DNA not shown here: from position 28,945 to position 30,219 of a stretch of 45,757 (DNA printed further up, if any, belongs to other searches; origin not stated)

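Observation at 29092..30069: Sigma-54 (RpoN) homologue without a core-binding domain in an archaeal gene neighbourhood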

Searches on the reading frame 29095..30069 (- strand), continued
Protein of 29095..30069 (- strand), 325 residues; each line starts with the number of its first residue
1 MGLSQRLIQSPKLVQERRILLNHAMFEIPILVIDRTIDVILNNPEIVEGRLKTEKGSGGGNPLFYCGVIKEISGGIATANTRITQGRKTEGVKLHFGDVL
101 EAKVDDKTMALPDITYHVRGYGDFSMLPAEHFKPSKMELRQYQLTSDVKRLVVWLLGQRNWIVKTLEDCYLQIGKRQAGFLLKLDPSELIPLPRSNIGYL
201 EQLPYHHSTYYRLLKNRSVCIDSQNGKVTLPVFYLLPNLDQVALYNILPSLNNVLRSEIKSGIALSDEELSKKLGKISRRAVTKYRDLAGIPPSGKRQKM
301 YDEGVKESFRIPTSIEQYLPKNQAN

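Call 65: search_solved_structures(query=L016:8957-10369:-, max_evalue=0.001)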
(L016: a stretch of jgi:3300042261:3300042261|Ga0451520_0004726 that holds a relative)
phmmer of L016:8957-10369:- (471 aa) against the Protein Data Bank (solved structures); distinct sequences matched with E-value up to 0.001: 92 (the best 60 are shown).
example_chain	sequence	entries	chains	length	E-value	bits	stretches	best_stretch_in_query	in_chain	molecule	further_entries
6j9e_D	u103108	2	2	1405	5.6e-72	246.4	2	162-429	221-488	DNA-directed RNA polymerase subunit beta'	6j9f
8g1s_J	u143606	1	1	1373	3.5e-70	240.5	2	158-429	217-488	DNA-directed RNA polymerase subunit beta'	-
9q94_D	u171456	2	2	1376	3.5e-70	240.5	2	158-429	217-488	DNA-directed RNA polymerase subunit beta'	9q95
8eg7_J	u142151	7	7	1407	3.6e-70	240.5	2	158-429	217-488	DNA-directed RNA polymerase subunit beta'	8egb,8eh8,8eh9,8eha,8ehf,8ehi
6n60_D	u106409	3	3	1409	3.6e-70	240.4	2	158-429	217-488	DNA-directed RNA polymerase subunit beta'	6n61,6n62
6xas_J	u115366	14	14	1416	3.7e-70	240.4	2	158-429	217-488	DNA-directed RNA polymerase subunit beta'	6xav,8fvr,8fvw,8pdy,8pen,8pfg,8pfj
6gov_Y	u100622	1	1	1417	3.7e-70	240.4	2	158-429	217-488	DNA-directed RNA polymerase subunit beta'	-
8aby_D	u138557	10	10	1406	3.7e-70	240.4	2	158-429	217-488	DNA-directed RNA polymerase subunit beta'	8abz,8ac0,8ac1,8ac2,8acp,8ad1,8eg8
10ma_J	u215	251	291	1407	3.7e-70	240.4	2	158-429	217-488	DNA-directed RNA polymerase subunit beta' | Escherichia coli RNA polymerase beta' subunit | DNA-DIRECTED RNA POLYMERASE BETA'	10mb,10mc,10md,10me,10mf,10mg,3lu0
6vyw_AE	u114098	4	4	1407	3.7e-70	240.4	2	158-429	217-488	DNA-directed RNA polymerase subunit beta'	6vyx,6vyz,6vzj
8hkc_F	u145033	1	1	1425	3.7e-70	240.4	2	158-429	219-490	DNA-directed RNA polymerase subunit beta'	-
6n57_J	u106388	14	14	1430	3.8e-70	240.4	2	158-429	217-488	DNA-directed RNA polymerase subunit beta'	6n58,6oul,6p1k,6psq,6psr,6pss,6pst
8g7e_J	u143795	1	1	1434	3.8e-70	240.4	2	158-429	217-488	DNA-directed RNA polymerase subunit beta'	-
3iyd_D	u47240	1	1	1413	3.8e-70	240.4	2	158-429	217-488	DNA-directed RNA polymerase subunit beta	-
9gda_D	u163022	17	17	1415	3.8e-70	240.4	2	158-429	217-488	DNA-directed RNA polymerase subunit beta'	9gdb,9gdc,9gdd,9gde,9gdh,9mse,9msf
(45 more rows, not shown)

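Call 66: search_solved_structures(query=L016:10347-11438:-, max_evalue=0.001)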
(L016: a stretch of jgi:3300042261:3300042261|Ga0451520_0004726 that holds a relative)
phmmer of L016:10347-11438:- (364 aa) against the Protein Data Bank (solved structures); distinct sequences matched with E-value up to 0.001: 51.
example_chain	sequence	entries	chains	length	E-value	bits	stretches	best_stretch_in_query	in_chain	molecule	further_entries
1i6v_C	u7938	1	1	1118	6.7e-24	87.7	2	37-184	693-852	DNA-DIRECTED RNA POLYMERASE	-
1l9u_C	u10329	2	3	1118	6.7e-24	87.7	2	37-184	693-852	RNA POLYMERASE, BETA SUBUNIT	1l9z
1ynj_C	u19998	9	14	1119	6.8e-24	87.7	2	37-184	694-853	DNA-directed RNA polymerase beta chain | DNA-directed RNA polymerase subunit beta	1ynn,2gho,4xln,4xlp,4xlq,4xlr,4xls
1hqm_C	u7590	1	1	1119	6.8e-24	87.7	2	37-184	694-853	DNA-directed RNA polymerase subunit beta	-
1iw7_C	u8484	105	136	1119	4.2e-23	85.1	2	37-184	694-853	RNA polymerase beta subunit | DNA-directed RNA polymerase beta chain | DNA-directed RNA polymerase subunit beta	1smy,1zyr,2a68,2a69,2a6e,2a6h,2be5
6edt_C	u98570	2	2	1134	8.5e-23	84.1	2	28-184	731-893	DNA-directed RNA polymerase subunit beta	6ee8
7kif_C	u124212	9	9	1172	9.3e-23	83.9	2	28-184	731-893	DNA-directed RNA polymerase subunit beta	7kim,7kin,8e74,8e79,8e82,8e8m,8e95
5zx2_C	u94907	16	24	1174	9.3e-23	83.9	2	28-184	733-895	DNA-directed RNA polymerase subunit beta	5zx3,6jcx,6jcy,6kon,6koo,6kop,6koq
9e7v_C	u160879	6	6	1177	9.4e-23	83.9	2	28-184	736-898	DNA-directed RNA polymerase subunit beta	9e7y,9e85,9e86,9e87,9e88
10mi_C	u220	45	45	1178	9.4e-23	83.9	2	28-184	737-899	DNA-directed RNA polymerase subunit beta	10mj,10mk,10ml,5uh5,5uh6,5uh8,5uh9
6c04_C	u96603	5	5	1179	9.4e-23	83.9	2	28-184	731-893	DNA-directed RNA polymerase subunit beta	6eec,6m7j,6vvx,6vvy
6vvz_C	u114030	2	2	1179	9.4e-23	83.9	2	28-184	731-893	DNA-directed RNA polymerase subunit beta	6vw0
6bzo_C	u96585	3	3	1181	9.5e-23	83.9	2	28-184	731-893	DNA-directed RNA polymerase subunit beta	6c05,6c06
5vi5_C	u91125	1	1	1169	1.5e-22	83.3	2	28-184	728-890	DNA-directed RNA polymerase subunit beta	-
5tw1_C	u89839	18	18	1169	1.5e-22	83.3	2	28-184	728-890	DNA-directed RNA polymerase subunit beta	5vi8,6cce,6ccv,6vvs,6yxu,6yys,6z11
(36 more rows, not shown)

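Call 74: find_homologous_proteins(query=L016:8957-10369:-, max_evalue=1e-20)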
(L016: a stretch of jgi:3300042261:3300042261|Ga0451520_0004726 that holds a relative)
Query L016:8957-10369:- (471 aa): 1271 proteins with E <= 1e-20 among 8000 candidates; the best 120 are listed.
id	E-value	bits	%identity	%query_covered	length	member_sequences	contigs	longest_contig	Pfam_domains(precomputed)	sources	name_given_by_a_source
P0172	0.0e+0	1038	100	99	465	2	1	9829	PF04997.18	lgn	-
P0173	4.1e-75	272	38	89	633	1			PF00623.26,PF04983.24,PF04997.18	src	-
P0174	1.1e-73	267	35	64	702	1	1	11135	PF00623.26,PF04983.24,PF04997.18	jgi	jgi:DNA-directed RNA polymerase subunit beta'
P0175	3.6e-73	265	35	58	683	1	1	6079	PF00623.26,PF04983.24,PF04997.18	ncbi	ncbi:MAG: DNA-directed RNA polymerase subunit beta', partial [Verrucomicrobiae bacterium]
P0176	5.8e-72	261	34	60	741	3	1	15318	PF00623.26,PF04983.24,PF05000.23,PF04997.18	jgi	-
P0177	6.6e-72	261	34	60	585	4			PF00623.26,PF04983.24,PF04997.18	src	-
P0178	1.0e-71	260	32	65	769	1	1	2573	PF00623.26,PF04983.24,PF05000.23,PF04997.18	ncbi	ncbi:MAG: DNA-directed RNA polymerase subunit beta', partial [Terrimicrobiaceae bacterium]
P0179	1.3e-71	260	32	71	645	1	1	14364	PF00623.26,PF04983.24,PF04997.18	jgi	-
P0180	2.1e-71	259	36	56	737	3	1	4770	PF00623.26,PF04983.24,PF05000.23,PF04997.18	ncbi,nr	ncbi:MAG: DNA-directed RNA polymerase subunit beta', partial [Fibrobacteres bacterium]|nr:DNA-direct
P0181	2.8e-71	259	33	70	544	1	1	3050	PF00623.26,PF04997.18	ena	-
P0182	4.0e-71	258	34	59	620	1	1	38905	PF00623.26,PF04983.24,PF04997.18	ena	-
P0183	4.7e-71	258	36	62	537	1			PF00623.26,PF04983.24,PF04997.18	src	-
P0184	9.1e-71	257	49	29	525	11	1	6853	PF00623.26,PF04997.18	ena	-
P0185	2.2e-70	256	31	81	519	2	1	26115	PF00623.26,PF04997.18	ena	-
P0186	3.4e-70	255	33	60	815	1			PF04998.23,PF00623.26,PF04983.24,PF05000.23,PF04997.18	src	-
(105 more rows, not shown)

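Call 76: find_related_loci(query=P0079, collection=viral_contigs, flank=8000)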
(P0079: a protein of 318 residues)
Query P0079 (318 aa) in viral_contigs; peptide patterns used: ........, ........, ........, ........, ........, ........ (x = any residue, [..] = any of these).
4 stretches matched a pattern, but none encodes a relative of the query by tblastn (E <= 1e-3).

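Call 77: find_related_loci(query=P0001, collection=viral_contigs, flank=8000)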
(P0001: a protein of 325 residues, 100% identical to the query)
Query P0001 (325 aa) in viral_contigs; peptide patterns used: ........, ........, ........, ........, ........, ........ (x = any residue, [..] = any of these).
3 stretches matched a pattern, but none encodes a relative of the query by tblastn (E <= 1e-3).

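Call 84: search_protein_families(library=padloc, proteins=[P0001, P0013, P0018, P0079, P0096], max_evalue=0.01)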
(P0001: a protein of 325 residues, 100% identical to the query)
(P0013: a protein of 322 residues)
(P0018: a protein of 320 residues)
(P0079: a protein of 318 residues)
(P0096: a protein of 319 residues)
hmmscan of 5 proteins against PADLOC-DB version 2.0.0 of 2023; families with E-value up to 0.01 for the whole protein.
P0001 (325 aa): 0 families

P0013 (322 aa): 0 families

P0018 (320 aa): 0 families

P0079 (318 aa): 1 family
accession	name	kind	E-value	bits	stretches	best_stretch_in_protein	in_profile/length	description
PDLC04133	mad1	-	2.8e-05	22.3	1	199-249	9-51/60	mads_1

P0096 (319 aa): 0 families

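Call 85: search_protein_families(library=phrogs, proteins=[P0001, P0013, P0018, P0079, P0096], max_evalue=0.01)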
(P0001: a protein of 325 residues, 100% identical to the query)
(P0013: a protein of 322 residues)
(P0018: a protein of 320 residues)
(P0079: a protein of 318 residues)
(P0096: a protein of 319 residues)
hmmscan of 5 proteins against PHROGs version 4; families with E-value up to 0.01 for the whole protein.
P0001 (325 aa): 0 families

P0013 (322 aa): 0 families

P0018 (320 aa): 0 families

P0079 (318 aa): 1 family
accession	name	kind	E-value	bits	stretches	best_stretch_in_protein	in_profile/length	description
phrog_3218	-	head and packaging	0.0013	19.5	1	199-249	37-86/152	terminase small subunit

P0096 (319 aa): 0 families

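Call 90: search_protein_families(library=pfam, proteins=[P0006, P0009, P0047, P0024, P0106, P0027, P0015, P0033, P0100, P0085], max_evalue=0.01)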
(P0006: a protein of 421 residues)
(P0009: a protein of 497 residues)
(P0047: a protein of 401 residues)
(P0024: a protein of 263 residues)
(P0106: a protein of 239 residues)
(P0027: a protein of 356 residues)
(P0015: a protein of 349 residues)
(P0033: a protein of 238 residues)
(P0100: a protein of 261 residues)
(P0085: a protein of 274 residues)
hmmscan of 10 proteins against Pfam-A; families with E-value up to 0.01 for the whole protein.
P0006 (421 aa): 1 family
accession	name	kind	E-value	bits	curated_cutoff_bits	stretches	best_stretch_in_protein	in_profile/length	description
PF04552.19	Sigma54_DBD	-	2.5e-06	27.8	22.8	1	173-300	30-159/160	Sigma-54, DNA binding domain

P0009 (497 aa): 1 family
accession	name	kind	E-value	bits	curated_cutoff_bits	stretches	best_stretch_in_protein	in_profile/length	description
PF04552.19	Sigma54_DBD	-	4.6e-06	26.9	22.8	1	174-299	31-158/160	Sigma-54, DNA binding domain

P0047 (401 aa): 1 family
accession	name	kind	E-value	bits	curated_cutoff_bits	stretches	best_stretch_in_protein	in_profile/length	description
PF04552.19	Sigma54_DBD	-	1.1e-08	35.4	22.8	1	137-277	28-158/160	Sigma-54, DNA binding domain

P0024 (263 aa): 0 families

P0106 (239 aa): 1 family
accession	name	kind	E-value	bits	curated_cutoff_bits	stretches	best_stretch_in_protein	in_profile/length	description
PF04552.19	Sigma54_DBD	-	2.5e-06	27.8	22.8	1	5-49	112-159/160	Sigma-54, DNA binding domain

P0027 (356 aa): 1 family
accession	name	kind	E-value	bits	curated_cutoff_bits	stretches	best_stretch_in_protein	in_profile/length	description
PF04552.19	Sigma54_DBD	-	4.7e-08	33.4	22.8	1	151-303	6-159/160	Sigma-54, DNA binding domain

P0015 (349 aa): 1 family
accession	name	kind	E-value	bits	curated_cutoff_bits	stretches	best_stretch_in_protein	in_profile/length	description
PF04552.19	Sigma54_DBD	-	2.1e-13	50.8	22.8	1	185-321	24-160/160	Sigma-54, DNA binding domain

P0033 (238 aa): 0 families

P0100 (261 aa): 1 family
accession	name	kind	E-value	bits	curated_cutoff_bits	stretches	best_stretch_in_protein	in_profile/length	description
PF11427.14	HTH_Tnp_Tc3_1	-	0.0074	16.6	21.1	0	213-231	25-43/50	Tc3 transposase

P0085 (274 aa): 4 families
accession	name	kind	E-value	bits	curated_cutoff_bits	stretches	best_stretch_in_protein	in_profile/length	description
PF04552.19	Sigma54_DBD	-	3.8e-12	46.7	22.8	1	98-253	10-159/160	Sigma-54, DNA binding domain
PF13936.12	HTH_38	-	0.00077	19.6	27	0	140-159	22-41/44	Helix-turn-helix domain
PF09339.16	HTH_IclR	-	0.0031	17.7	22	1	135-159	15-39/52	IclR helix-turn-helix domain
PF01325.25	Fe_dep_repress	-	0.0044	17.6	26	1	135-159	19-43/60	Iron dependent repressor, N-terminal DNA binding domain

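Call 94: fold_search(model_id=the predicted structure, library=viral)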
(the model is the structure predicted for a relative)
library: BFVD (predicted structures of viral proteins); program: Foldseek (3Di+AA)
matches with E <= 10: 105; with E <= 0.001: 0
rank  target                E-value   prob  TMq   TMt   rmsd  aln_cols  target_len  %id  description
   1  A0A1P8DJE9            6.5e-01  0.11  0.13  0.15  12.9       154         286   17  (no name in the UniProt tables at hand)
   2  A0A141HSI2            8.0e-01  0.14  0.15  0.18  13.8       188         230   13  (no name in the UniProt tables at hand)
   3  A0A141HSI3            1.0e+00  0.14  0.14  0.12  12.7       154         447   19  (no name in the UniProt tables at hand)
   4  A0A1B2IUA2            1.1e+00  0.03  0.11  0.08  19.7       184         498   14  Phosphotransferase [Ranavirus maximus]
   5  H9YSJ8                1.2e+00  0.13  0.13  0.10  11.4       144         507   11  (no name in the UniProt tables at hand)
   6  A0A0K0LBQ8            1.8e+00  0.03  0.11  0.06  16.2       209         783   14  Inner capsid protein VP2 (Fragment) [Rotavirus F]
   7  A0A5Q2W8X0            1.8e+00  0.02  0.11  0.09  24.7       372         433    9  (no name in the UniProt tables at hand)
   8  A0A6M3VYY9            2.0e+00  0.08  0.18  0.27  10.5       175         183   14  Uncharacterized protein [Pyrobaculum spherical virus 2]
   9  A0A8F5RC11            2.0e+00  0.02  0.10  0.13  26.8       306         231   12  Internal scaffolding protein [Microvirus mar33]
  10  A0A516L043            2.1e+00  0.09  0.14  0.19  13.3       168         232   14  (no name in the UniProt tables at hand)
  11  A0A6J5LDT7            2.1e+00  0.03  0.08  0.17  23.8       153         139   13  Uncharacterized protein [uncultured Caudovirales phage]
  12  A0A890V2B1            2.3e+00  0.03  0.09  0.17  16.2       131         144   14  Uncharacterized protein (Fragment) [Picornavirales sp.]
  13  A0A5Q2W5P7            2.6e+00  0.08  0.17  0.20  10.1       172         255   13  (no name in the UniProt tables at hand)
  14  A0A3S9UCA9            2.7e+00  0.33  0.13  0.28   4.0        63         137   22  (no name in the UniProt tables at hand)
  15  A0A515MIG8            2.9e+00  0.06  0.15  0.23  10.3       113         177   18  HTH marR-type domain-containing protein [Gordonia phage SheckWes]
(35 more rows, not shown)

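Call 103: find_encoding_contigs(protein=P0002, flank=2000, max_places=1)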
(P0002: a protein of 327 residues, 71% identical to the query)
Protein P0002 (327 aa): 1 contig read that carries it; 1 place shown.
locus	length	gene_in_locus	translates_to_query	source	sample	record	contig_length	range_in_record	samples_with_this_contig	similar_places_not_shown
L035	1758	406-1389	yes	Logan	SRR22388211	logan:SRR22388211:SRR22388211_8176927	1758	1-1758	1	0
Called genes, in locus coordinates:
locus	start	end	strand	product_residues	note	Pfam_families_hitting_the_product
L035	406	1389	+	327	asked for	PF04552:Sigma54_DBD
